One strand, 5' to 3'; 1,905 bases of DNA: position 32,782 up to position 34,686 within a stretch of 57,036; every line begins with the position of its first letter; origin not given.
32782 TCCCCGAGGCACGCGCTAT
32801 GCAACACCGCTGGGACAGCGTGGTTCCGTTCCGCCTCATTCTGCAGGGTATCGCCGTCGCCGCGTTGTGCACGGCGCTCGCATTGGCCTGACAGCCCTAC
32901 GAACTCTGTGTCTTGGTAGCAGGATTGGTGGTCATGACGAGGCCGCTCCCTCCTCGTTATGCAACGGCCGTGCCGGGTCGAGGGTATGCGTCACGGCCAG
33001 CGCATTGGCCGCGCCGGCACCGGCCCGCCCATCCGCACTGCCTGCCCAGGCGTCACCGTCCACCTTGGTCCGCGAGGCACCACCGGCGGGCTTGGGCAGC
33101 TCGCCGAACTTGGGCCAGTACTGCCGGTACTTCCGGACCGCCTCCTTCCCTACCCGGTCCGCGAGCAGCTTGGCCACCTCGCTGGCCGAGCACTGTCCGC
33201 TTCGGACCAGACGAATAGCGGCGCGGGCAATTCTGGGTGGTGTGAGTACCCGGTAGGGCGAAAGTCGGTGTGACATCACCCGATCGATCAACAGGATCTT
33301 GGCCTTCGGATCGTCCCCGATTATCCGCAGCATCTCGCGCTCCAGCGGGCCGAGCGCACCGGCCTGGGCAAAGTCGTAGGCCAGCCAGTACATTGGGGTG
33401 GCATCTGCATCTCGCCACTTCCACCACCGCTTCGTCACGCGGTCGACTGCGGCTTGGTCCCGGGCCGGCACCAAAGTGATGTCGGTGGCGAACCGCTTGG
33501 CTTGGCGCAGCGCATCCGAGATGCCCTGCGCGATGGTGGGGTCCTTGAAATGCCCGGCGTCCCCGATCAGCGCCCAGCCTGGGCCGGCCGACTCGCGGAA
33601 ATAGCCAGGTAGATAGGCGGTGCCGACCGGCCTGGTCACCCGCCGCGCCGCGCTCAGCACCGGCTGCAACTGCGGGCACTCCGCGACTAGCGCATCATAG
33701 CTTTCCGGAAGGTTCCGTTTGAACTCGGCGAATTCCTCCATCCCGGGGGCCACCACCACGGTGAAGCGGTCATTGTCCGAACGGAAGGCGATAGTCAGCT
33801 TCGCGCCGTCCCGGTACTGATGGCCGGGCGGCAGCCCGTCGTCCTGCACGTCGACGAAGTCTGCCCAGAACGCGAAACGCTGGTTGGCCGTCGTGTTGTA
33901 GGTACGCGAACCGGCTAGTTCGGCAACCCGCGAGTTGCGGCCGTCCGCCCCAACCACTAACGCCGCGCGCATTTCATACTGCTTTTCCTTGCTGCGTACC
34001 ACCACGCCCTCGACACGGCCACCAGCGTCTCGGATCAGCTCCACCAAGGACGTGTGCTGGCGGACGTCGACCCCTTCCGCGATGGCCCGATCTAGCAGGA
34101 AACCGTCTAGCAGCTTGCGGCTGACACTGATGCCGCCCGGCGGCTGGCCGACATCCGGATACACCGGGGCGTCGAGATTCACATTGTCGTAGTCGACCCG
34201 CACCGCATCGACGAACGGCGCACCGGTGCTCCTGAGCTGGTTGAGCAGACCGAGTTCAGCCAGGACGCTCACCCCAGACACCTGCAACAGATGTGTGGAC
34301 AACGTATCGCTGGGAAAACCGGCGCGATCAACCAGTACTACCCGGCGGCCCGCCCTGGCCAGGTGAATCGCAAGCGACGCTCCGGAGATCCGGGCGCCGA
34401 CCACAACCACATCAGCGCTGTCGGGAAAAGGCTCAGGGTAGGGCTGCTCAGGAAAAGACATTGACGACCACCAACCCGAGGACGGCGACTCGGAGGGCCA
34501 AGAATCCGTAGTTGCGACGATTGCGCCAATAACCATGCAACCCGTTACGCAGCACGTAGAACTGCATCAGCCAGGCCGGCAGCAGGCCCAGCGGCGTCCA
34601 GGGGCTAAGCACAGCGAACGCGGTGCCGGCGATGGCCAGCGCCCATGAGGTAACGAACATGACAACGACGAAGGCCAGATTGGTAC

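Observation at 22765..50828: Hybrid cluster: halo-tryptophan operon + type II-like reducing PKS + UbiA transferase + split kinase, with no counterpart I can name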

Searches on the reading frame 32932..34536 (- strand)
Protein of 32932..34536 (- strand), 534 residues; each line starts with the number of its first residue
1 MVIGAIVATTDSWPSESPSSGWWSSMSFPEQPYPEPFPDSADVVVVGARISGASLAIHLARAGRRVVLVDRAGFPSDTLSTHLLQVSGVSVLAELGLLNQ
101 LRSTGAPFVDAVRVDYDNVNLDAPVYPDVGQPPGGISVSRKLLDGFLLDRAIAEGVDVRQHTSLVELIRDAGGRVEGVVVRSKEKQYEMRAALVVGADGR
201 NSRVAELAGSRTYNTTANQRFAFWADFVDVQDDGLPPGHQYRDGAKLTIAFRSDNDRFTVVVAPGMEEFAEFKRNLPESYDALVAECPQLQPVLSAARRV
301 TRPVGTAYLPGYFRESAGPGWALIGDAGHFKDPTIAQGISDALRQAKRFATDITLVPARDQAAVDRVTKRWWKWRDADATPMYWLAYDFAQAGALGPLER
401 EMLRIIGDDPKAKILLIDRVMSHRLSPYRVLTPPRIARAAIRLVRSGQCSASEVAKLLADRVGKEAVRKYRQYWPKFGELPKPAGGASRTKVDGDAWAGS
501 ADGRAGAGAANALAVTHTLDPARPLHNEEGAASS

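Call 6: search_protein_families(library=pfam, proteins=[window:32932-34536:-], max_evalue=0.001)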
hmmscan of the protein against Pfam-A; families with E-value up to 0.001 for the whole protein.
window:32932-34536:- (534 aa): 7 families
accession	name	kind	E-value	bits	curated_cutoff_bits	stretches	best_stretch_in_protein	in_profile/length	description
PF01494.25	FAD_binding_3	-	1.2e-22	81.1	22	1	41-219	2-177/349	FAD binding domain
PF01266.30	DAO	-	8.8e-11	42.4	27.9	1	42-76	1-35/353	FAD dependent oxidoreductase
PF12831.13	FAD_oxidored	-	7.1e-10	39.2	27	1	42-211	1-156/416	FAD dependent oxidoreductase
PF00890.30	FAD_binding_2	-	4.2e-09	36.5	20.4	1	146-219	147-224/414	FAD binding domain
PF07992.20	Pyr_redox_2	-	1.2e-05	25.3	26.1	0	42-77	2-38/291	Pyridine nucleotide-disulphide oxidoreductase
PF00070.33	Pyr_redox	-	0.00033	21.5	22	0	43-73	2-32/82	Pyridine nucleotide-disulphide oxidoreductase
PF13450.12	NAD_binding_8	-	0.00053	20.6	21.9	0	45-75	1-31/68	NAD(P)-binding Rossmann-like domain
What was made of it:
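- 32932..34461 (-): Module A: flavoprotein translationally coupled to UbiA. FAD_binding_3 (call 6).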

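Call 25: search_protein_families(library=ncbifam, proteins=[window:32932-34536:-], max_evalue=0.001)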
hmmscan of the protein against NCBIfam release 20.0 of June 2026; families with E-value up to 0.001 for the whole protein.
window:32932-34536:- (534 aa): 69 families (the best 25 are shown)
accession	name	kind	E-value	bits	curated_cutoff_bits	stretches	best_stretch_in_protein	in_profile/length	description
TIGR02032.1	GG-red-SF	subfamily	9.1e-24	84.7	158.8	1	42-347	2-291/297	geranylgeranyl reductase family protein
NF005691.0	PRK07494.1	equivalog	6.1e-19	67.8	459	1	40-220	8-186/404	UbiH/UbiF family hydroxylase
NF049967.1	QhpG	equivalog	5.9e-18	65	240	1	43-350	1-283/423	flavin-dependent monooxygenase QhpG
TIGR01988.1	Ubi-OHases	subfamily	2e-17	63.1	224.65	1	42-217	1-180/387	ubiquinone biosynthesis hydroxylase, UbiH/UbiF/VisC/COQ6 family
NF005313.0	PRK06847.1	subfamily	6.1e-17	61.6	372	1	41-346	5-309/375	hypothetical protein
NF045655.1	MkRedMenJ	equivalog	4.4e-16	58.8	700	1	39-214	3-172/406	menaquinone reductase MenJ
NF004834.1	PRK06185.1-3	subfamily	2.4e-15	56.3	500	1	41-355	8-325/420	FAD-dependent oxidoreductase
NF004835.0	PRK06185.1-4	equivalog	3.2e-14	52.5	601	1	155-347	127-316/411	FAD-dependent oxidoreductase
NF004832.0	PRK06184.1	subfamily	4.3e-14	52.2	476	1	40-339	6-304/506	hypothetical protein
NF005452.0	PRK07045.1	equivalog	4.7e-14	52.1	397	1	41-205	6-168/388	putative monooxygenase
NF033113.0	halo_ClmS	equivalog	6.7e-14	51.3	900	1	41-372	3-338/570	chloramphenicol-biosynthetic FADH2-dependent halogenase CmlS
NF033623.1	urate_HpxO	equivalog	9.7e-13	47.8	500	1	42-354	1-311/381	FAD-dependent urate hydroxylase HpxO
NF005612.0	PRK07364.1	equivalog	4.6e-12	45.1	487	1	40-212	18-191/415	FAD-dependent hydroxylase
NF004829.0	PRK06183.1-3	subfamily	5.9e-12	45.1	390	1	40-353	8-322/520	bifunctional 3-(3-hydroxy-phenyl)propionate/3-hydroxycinnamic acid hydroxylase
TIGR01984.1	UbiH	equivalog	5.9e-12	45.1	392.2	1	42-215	1-175/382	2-octaprenyl-6-methoxyphenyl hydroxylase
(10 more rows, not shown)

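Call 37: search_solved_structures(query=window:32932-34536:-, max_evalue=0.00001)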
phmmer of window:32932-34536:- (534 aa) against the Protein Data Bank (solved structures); distinct sequences matched with E-value up to 0.00001: 35.
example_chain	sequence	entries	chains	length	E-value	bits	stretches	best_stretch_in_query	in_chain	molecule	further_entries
3e1t_A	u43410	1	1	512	1.4e-17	66.9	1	38-352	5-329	Halogenase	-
5bul_A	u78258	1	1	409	2.6e-13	52.9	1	41-386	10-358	flavin-dependent halogenase triple mutant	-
5bva_A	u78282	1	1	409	2.6e-13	52.8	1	41-406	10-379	flavin-dependent halogenase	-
3i3l_A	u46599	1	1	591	5.1e-10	42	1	42-357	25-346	Alkylhalidase CmlS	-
8zop_A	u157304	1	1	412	9e-10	41.2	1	40-350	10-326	Halogenase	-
8r1r_A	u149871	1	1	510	1.1e-09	40.8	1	40-209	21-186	Short-chain dehydrogenase/reductase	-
5dbj_E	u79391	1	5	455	1.6e-09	40.3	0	138-353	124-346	FADH2-dependent halogenase PltA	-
3ihg_A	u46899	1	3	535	7.3e-08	34.9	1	41-262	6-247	RdmE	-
5buk_A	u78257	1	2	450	4e-07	32.4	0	267-355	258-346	FADH2-dependent halogenase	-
9srp_C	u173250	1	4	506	5e-07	32.1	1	42-210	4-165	ChlE3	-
1e39_A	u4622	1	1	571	5.3e-07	32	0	129-232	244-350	FUMARATE REDUCTASE FLAVOPROTEIN SUBUNIT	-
1q9i_A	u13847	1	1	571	5.4e-07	32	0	129-231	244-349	flavocytochrome c3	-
1jrz_A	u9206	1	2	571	6.4e-07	31.7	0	129-231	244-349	FLAVOCYTOCHROME C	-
1jrx_A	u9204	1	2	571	6.4e-07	31.7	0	129-231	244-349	FLAVOCYTOCHROME C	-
2b7r_A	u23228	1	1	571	6.5e-07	31.7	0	129-231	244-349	Fumarate reductase flavoprotein subunit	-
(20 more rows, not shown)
